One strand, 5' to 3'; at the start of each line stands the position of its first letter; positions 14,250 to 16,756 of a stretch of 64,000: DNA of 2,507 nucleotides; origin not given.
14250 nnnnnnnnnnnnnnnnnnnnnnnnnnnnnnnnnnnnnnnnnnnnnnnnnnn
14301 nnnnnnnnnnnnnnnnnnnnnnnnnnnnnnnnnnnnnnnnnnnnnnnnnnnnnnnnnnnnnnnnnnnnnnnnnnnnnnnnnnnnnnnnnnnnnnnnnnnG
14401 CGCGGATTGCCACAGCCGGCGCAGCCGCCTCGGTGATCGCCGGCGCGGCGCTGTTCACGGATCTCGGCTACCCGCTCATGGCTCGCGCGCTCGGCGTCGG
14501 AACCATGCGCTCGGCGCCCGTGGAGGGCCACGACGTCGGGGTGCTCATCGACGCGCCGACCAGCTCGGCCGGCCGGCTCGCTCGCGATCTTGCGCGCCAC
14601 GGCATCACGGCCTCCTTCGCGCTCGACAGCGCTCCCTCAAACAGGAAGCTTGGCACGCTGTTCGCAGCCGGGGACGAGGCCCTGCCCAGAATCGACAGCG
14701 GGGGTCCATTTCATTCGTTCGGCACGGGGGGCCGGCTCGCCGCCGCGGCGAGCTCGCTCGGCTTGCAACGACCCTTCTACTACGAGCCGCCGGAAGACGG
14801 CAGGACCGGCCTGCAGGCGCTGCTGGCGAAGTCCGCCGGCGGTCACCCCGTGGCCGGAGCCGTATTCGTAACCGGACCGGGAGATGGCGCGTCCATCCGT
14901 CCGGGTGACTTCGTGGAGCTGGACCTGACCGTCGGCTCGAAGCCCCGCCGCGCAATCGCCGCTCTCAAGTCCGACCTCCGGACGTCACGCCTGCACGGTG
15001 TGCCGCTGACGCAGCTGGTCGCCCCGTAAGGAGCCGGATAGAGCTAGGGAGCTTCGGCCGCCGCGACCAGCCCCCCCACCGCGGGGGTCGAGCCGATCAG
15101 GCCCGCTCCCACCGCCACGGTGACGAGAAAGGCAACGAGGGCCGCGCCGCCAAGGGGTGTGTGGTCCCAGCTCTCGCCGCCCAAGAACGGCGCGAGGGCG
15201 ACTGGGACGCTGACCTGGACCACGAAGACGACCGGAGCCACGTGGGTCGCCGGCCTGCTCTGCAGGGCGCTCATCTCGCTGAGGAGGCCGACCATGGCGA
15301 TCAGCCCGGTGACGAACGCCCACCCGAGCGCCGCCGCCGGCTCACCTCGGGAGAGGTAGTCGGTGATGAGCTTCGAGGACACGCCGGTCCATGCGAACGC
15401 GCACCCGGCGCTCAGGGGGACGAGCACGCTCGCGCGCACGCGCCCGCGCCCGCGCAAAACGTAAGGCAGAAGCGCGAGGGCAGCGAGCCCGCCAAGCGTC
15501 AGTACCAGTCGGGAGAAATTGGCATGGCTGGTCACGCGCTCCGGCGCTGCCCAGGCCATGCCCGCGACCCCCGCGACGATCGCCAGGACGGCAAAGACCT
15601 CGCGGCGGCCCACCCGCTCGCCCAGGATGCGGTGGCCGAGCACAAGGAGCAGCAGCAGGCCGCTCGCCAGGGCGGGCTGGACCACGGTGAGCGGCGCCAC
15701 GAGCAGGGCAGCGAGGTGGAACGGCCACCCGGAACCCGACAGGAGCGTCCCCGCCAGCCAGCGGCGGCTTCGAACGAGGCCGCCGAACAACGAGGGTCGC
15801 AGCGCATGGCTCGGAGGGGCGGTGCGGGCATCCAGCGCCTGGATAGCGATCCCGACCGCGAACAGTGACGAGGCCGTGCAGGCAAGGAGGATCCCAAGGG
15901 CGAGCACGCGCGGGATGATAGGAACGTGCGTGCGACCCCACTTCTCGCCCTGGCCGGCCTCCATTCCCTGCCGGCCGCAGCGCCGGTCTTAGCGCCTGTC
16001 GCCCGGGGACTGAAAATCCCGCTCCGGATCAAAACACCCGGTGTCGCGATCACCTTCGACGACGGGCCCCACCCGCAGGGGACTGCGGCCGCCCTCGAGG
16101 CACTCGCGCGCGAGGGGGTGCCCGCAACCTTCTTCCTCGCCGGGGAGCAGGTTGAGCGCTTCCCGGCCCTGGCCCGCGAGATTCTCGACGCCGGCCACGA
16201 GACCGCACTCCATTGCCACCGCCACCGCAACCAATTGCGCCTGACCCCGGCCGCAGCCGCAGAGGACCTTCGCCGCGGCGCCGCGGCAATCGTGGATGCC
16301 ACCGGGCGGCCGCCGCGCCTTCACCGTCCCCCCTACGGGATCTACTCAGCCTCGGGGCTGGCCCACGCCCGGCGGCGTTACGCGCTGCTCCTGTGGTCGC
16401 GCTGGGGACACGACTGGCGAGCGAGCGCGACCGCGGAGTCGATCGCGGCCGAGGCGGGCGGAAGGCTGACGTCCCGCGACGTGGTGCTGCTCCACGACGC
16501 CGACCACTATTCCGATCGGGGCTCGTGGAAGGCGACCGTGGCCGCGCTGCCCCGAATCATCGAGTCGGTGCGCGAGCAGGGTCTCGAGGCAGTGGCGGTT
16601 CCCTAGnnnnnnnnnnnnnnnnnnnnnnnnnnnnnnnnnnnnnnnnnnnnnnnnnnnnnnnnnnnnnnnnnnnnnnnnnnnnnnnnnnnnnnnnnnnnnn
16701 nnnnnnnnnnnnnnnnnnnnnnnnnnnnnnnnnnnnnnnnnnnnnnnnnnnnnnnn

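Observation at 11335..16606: Arn-like amino-sugar lipid-modification cluster built on a diacylglycerol-type glycosyltransferase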

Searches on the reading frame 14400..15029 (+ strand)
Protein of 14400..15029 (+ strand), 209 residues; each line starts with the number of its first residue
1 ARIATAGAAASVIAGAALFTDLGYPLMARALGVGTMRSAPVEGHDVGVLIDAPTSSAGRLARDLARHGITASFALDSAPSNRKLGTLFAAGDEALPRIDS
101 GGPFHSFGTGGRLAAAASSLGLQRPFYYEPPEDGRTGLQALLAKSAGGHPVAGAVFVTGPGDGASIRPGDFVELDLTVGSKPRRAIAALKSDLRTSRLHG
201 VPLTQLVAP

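Call 7: search_protein_families(library=ncbifam, proteins=[window:14400-15029:+], max_evalue=0.01)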
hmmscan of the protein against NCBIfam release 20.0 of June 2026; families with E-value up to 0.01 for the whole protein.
window:14400-15029:+ (209 aa): 0 families

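Call 31: predict_structure(alignment_id=A2)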
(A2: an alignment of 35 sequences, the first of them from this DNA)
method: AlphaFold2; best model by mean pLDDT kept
length: 189 residues; sequences in the alignment: 35
mean_pLDDT: 89.3   pTM: 0.87
mean pLDDT of the five models: 89.3, 87.7, 85.6, 85.4, 85.0
residues with pLDDT >= 90: 128; 70-90: 45; 50-70: 14; < 50: 2
segments of 3 or more residues with pLDDT < 50: none
pLDDT, mean of each block of 10 residues (from residue 1): 63 90 96 96 97 95 96 91 73 90 93 83 91 89 86 90 93 96 89
secondary structure, 60 per line:
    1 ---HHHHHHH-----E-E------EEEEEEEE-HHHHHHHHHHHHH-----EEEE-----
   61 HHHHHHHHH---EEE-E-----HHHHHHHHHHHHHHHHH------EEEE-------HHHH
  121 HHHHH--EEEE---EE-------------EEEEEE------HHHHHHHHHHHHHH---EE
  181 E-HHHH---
elements in order: H4-10 E25-32 H34-46 E52-55 H61-69 E73-75 H83-99 E106-109 H117-125 E128-131 E150-155 H162-175 E179-181 H183-186

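Call 33: fold_search(model_id=the predicted structure, library=pdb)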
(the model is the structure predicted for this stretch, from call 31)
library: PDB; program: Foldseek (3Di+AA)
matches with E <= 10: 1393; with E <= 0.001: 34
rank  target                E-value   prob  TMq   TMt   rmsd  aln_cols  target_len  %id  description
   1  5o6y_A                1.6e-08  1.00  0.75  0.67   3.6       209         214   16  Crystal structure of the Bc1960 peptidoglycan N-acetylglucosamine deacetylase in complex with 4-naphthalen-1-yl-~{N}-o (released 2018-06-20)
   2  4l1g_D                1.8e-08  1.00  0.74  0.67   3.6       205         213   15  Crystal structure of the Bc1960 peptidoglycan N-acetylglucosamine deacetylase from Bacillus cereus (released 2014-06-04)
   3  4m1b_A                6.5e-08  1.00  0.69  0.66   4.3       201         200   14  Structural Determination of BA0150, a Polysaccharide Deacetylase from Bacillus anthracis (released 2014-02-12)
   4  4l1g_A                7.4e-08  1.00  0.75  0.67   3.5       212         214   15  Crystal structure of the Bc1960 peptidoglycan N-acetylglucosamine deacetylase from Bacillus cereus (released 2014-06-04)
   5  6hm9                  1.1e-07  1.00  0.68  0.49   3.9       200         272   14  Crystal structure of a BA3943 mutant,a CE4 family pseudoenzyme with restored enzymatic activity. (released 2019-10-09)
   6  7bkf                  2.3e-07  1.00  0.67  0.48   3.8       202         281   14  Crystal structure of WT BA3943, a CE4 family pseudoenzyme from Bacillus Anthracis (released 2021-05-19)
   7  2j13                  2.8e-07  1.00  0.68  0.63   4.3       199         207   16  Structure of a family 4 carbohydrate esterase from Bacillus anthracis (released 2006-10-03)
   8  6hpa                  4.7e-07  1.00  0.68  0.49   3.9       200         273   14  Crystal structure of a BA3943 mutant,a CE4 family pseudoenzyme (released 2019-10-09)
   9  1ny1_A                6.8e-07  1.00  0.63  0.53   6.2       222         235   14  CRYSTAL STRUCTURE OF B. SUBTILIS POLYSACCHARIDE DEACETYLASE NORTHEAST STRUCTURAL GENOMICS CONSORTIUM TARGET SR127. (released 2003-03-18)
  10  1w17_B                1.2e-06  1.00  0.66  0.55   5.7       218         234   13  Structure of Bacillus subtilis PdaA, a family 4 Carbohydrate esterase. (released 2005-01-10)
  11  7fbw                  1.7e-06  1.00  0.62  0.63   4.3       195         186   15  Acetylxylan esterase from Caldanaerobacter subterraneus subsp. tengcongensis (released 2021-10-27)
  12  2cc0_A                2.8e-06  1.00  0.63  0.62   4.1       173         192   15  Family 4 carbohydrate esterase from Streptomyces lividans in complex with acetate (released 2006-01-23)
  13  2y8u_A                2.8e-06  1.00  0.65  0.59   4.6       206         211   14  A. nidulans chitin deacetylase (released 2012-02-22)
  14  5lfz                  5.5e-06  1.00  0.66  0.62   3.5       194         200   15  T48 deacetylase (released 2017-08-02)
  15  6h8n_B                6.3e-06  1.00  0.57  0.53   4.6       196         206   13  Structure of peptidoglycan deacetylase PdaC from Bacillus subtilis - mutant D285S (released 2019-11-13)
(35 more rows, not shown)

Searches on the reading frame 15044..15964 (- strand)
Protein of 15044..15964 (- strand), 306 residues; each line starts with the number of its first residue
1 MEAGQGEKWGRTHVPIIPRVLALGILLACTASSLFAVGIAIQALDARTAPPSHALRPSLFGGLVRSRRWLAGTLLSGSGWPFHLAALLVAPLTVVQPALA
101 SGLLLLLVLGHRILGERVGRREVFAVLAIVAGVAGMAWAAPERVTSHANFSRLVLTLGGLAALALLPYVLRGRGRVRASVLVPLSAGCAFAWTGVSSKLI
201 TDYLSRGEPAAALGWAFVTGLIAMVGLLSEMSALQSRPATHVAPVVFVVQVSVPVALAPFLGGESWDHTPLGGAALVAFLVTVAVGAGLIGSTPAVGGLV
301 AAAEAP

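Call 3: search_protein_families(library=pfam, proteins=[window:15044-15964:-], max_evalue=0.01)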
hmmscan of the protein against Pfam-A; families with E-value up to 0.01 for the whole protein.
window:15044-15964:- (306 aa): 2 families
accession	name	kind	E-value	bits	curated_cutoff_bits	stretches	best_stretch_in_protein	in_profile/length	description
PF05653.20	Mg_trans_NIPA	-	1.2e-05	25.1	26.2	1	23-144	5-127/295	Magnesium transporter NIPA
PF00892.27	EamA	-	0.0077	17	28.2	0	72-136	69-133/135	EamA-like transporter family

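Call 7: search_protein_families(library=ncbifam, proteins=[window:15044-15964:-], max_evalue=0.01)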
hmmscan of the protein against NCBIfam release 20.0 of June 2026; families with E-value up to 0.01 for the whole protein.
window:15044-15964:- (306 aa): 2 families
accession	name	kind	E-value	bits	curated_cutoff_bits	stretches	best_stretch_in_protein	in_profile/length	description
NF038012.1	DMT_1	subfamily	3.1e-06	26.7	50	1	25-285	2-266/276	DMT family transporter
TIGR03340.1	phn_DUF6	hypoth_equivalog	0.0034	17.1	288.15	1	68-133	213-278/281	phosphonate utilization associated putative membrane protein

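Call 51: search_protein_families(library=pfam, alignment_id=A3, max_evalue=0.01)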
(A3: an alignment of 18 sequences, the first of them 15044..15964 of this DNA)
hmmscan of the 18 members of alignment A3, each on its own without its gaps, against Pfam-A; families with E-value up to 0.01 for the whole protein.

A. member 1, window:15044-15964:- (306 aa): 2 families
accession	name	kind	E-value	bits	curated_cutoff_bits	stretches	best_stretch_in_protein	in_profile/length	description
PF05653.20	Mg_trans_NIPA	-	1.2e-05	25.1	26.2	1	23-144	5-127/295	Magnesium transporter NIPA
PF00892.27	EamA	-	0.0077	17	28.2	0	72-136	69-133/135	EamA-like transporter family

B. families by the number of members that match (of 18 scanned): 3 families
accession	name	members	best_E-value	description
PF00892.27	EamA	3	0.00058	EamA-like transporter family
PF05653.20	Mg_trans_NIPA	1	1.2e-05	Magnesium transporter NIPA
PF10399.14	UCR_Fe-S_N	1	0.0022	Ubiquitinol-cytochrome C reductase Fe-S subunit TAT signal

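Call 53: search_solved_structures(query=A3, max_evalue=10)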
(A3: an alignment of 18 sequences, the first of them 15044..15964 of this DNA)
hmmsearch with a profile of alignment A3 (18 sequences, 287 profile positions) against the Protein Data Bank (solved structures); distinct sequences matched with E-value up to 10: 0.

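Call 54: find_homologous_proteins(query=window:15044-15907:-, max_evalue=0.001)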
Query window:15044-15907:- (287 aa): 2207 proteins with E <= 0.001 among 8000 candidates; the best 120 are listed.
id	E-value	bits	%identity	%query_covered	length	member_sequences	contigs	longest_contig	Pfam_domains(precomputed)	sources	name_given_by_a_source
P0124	2.7e-169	580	100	100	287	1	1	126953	PF05653.21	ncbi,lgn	-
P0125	1.6e-137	476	85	94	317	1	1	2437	PF05653.21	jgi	jgi:drug/metabolite transporter (DMT)-like permease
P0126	1.5e-133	463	82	97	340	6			PF05653.21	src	-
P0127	1.9e-130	452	80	100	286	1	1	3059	PF05653.21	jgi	-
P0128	2.7e-128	445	77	100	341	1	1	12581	-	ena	-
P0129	6.7e-114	398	68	99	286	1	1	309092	-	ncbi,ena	-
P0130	5.6e-112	392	72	100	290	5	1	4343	-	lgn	-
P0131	3.4e-103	363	68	98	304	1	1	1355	-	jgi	jgi:drug/metabolite transporter (DMT)-like permease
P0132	5.0e-103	362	68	98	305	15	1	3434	-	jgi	jgi:drug/metabolite transporter (DMT)-like permease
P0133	9.9e-102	358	67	99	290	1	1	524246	-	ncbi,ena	-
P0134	1.1e-101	358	68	98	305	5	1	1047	-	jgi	jgi:drug/metabolite transporter (DMT)-like permease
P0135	5.5e-101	356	67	98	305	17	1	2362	-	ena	-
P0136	6.5e-101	356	66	98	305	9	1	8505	-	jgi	jgi:drug/metabolite transporter (DMT)-like permease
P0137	6.7e-101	355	67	98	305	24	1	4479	-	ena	-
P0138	1.1e-100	355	68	98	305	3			-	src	-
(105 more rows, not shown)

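Call 68: predict_structure(alignment_id=A4)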
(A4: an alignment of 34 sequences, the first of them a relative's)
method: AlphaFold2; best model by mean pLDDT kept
length: 287 residues; sequences in the alignment: 34
mean_pLDDT: 88.2   pTM: 0.86
mean pLDDT of the five models: 88.2, 87.6, 86.1, 84.7, 83.4
residues with pLDDT >= 90: 177; 70-90: 87; 50-70: 12; < 50: 11
segments of 3 or more residues with pLDDT < 50: 277-287
pLDDT, mean of each block of 10 residues (from residue 1): 94 96 94 92 96 97 94 85 91 90 92 90 69 91 95 76 94 94 92 96 97 92 91 88 79 89 89 60 43
secondary structure, 60 per line:
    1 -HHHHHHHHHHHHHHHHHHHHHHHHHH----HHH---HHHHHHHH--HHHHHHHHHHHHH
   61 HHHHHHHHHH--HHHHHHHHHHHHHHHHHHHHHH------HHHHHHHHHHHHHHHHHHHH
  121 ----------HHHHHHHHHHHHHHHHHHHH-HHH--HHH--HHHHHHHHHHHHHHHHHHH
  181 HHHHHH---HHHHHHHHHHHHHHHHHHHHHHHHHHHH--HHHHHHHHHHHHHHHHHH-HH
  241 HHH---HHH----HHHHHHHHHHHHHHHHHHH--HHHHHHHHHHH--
elements in order: H2-27 H38-45 H48-70 H73-94 H101-120 H131-150 H162-186 H190-217 H220-237 H239-243 H254-272 H275-285

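Call 71: fold_search(model_id=the predicted structure, library=pdb)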
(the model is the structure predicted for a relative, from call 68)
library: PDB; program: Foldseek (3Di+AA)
matches with E <= 10: 348; with E <= 0.001: 0
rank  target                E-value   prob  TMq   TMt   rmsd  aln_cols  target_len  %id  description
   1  8chb_A                6.0e-02  0.25  0.16  0.09  27.9       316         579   16  Inward-facing conformation of the ABC transporter BmrA C436S/A582C cross-linked mutant (released 2023-12-20)
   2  5och_A                6.9e-02  0.21  0.16  0.10  24.7       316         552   16  The crystal structure of human ABCB8 in an outward-facing state (released 2018-07-25)
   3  3wmf                  8.2e-02  0.23  0.16  0.09  29.1       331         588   14  Crystal structure of an inward-facing eukaryotic ABC multitrug transporter G277V/A278V/A279V mutant (released 2014-03-19)
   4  5och_H                1.3e-01  0.20  0.18  0.11  25.2       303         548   18  The crystal structure of human ABCB8 in an outward-facing state (released 2018-07-25)
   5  7vr5                  1.7e-01  0.16  0.16  0.09  26.5       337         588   14  Crystal structure of CmABCB1 W114Y/W161Y/W363Y/W364Y/M391W (4WY/M391W) mutant (released 2022-09-07)
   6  5och_D                1.7e-01  0.14  0.16  0.09  27.1       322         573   16  The crystal structure of human ABCB8 in an outward-facing state (released 2018-07-25)
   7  7zdv_C                1.8e-01  0.18  0.17  0.10  26.5       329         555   16  IF(apo/as isolated) conformation of CydDC mutant (E500Q.C) in AMP-PNP(CydD) bound state (Dataset-20) (released 2023-04-19)
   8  7zdc_C                2.2e-01  0.18  0.17  0.10  25.8       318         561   16  IF(heme/confined) conformation of CydDC in ADP(CydD) bound state (Dataset-3) (released 2023-04-19)
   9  7zdg_C                2.3e-01  0.18  0.17  0.10  27.2       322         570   16  IF(heme/confined) conformation of CydDC (Dataset-5) (released 2023-04-19)
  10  8rez_A                2.5e-01  0.09  0.13  0.08  28.2       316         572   16  BmrA E504-apo (released 2025-01-01)
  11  7b0k                  2.8e-01  0.77  0.38  0.42  16.2       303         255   17  Streptococcus pneumoniae LicB bound to choline (released 2022-03-16)
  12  7zdt_C                3.0e-01  0.16  0.17  0.10  26.1       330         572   14  Occ(apo/return) conformation of CydDC mutant (E500Q.C) in ATP(CydC) bound state (Dataset-18) (released 2023-04-19)
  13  7zdf_C                3.0e-01  0.15  0.17  0.10  25.9       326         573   16  IF(heme/confined) conformation of CydDC in AMP-PNP(CydD) bound state (Dataset-4) (released 2023-04-19)
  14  5och_F                3.0e-01  0.14  0.16  0.09  27.4       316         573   16  The crystal structure of human ABCB8 in an outward-facing state (released 2018-07-25)
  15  9n61_A                3.1e-01  0.11  0.15  0.09  28.3       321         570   15  Transporter associated with antigen processing (TAP) bound to the 9-mer peptide RRYQKSTEL and ATP (released 2025-09-03)
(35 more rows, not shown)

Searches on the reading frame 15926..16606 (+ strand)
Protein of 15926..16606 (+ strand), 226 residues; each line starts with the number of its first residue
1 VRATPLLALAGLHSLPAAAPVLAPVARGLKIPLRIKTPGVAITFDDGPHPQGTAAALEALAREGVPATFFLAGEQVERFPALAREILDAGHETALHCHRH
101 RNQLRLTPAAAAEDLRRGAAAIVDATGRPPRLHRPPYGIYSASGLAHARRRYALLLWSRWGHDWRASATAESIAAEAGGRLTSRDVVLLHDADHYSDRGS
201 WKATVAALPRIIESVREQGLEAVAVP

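Call 3: search_protein_families(library=pfam, proteins=[window:15926-16606:+], max_evalue=0.01)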
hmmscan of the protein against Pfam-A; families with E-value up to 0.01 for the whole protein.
window:15926-16606:+ (226 aa): 1 family
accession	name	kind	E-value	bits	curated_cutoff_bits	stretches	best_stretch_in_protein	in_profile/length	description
PF01522.26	Polysacc_deac_1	-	1.3e-28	99.9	23.1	1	38-147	7-115/124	Polysaccharide deacetylase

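Call 7: search_protein_families(library=ncbifam, proteins=[window:15926-16606:+], max_evalue=0.01)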
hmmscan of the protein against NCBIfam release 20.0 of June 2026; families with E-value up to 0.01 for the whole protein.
window:15926-16606:+ (226 aa): 10 families
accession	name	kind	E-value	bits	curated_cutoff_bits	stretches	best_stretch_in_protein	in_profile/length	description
TIGR02764.1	spore_ybaN_pdaB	equivalog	7.5e-34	117.2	237.4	1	38-225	6-187/191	polysaccharide deacetylase family sporulation protein PdaB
NF045821.1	PgAcgDacpgdA1_Bac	equivalog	7.7e-25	87.3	400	1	39-225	89-271/282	peptidoglycan-N-acetylglucosamine deacetylase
TIGR04243.1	nodulat_NodB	equivalog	8.4e-24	84.2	240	1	40-226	4-197/197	chitooligosaccharide deacetylase NodB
NF045820.1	PgAcgDacpgdA_Strep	equivalog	3.3e-21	75.6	800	1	40-226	270-445/463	peptidoglycan-N-acetylglucosamine deacetylase PgdA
NF045822.1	PgAcgDacpgdA2_Bac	equivalog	5.2e-18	65.3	400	1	42-221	74-254/274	peptidoglycan-N-acetylglucosamine deacetylase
TIGR02884.1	spore_pdaA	equivalog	5.8e-15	55.6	298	1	40-221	39-216/224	delta-lactam-biosynthetic de-N-acetylase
TIGR02873.1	spore_ylxY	hypoth_equivalog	1.1e-12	47.8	391.5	1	56-221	103-259/268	probable sporulation protein, polysaccharide deacetylase family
TIGR03006.1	pepcterm_polyde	equivalog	4e-12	45.8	276.2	1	53-138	36-122/272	XrtA system polysaccharide deacetylase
NF050820.1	PolSacchBiosHfsH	equivalog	1.2e-07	31.7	400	1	34-155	30-158/249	oligosaccharide deacetylase HfsH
TIGR03212.1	uraD_N-term-dom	equivalog_domain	0.0013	17.8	424.6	1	60-131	86-157/297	allantoinase PuuE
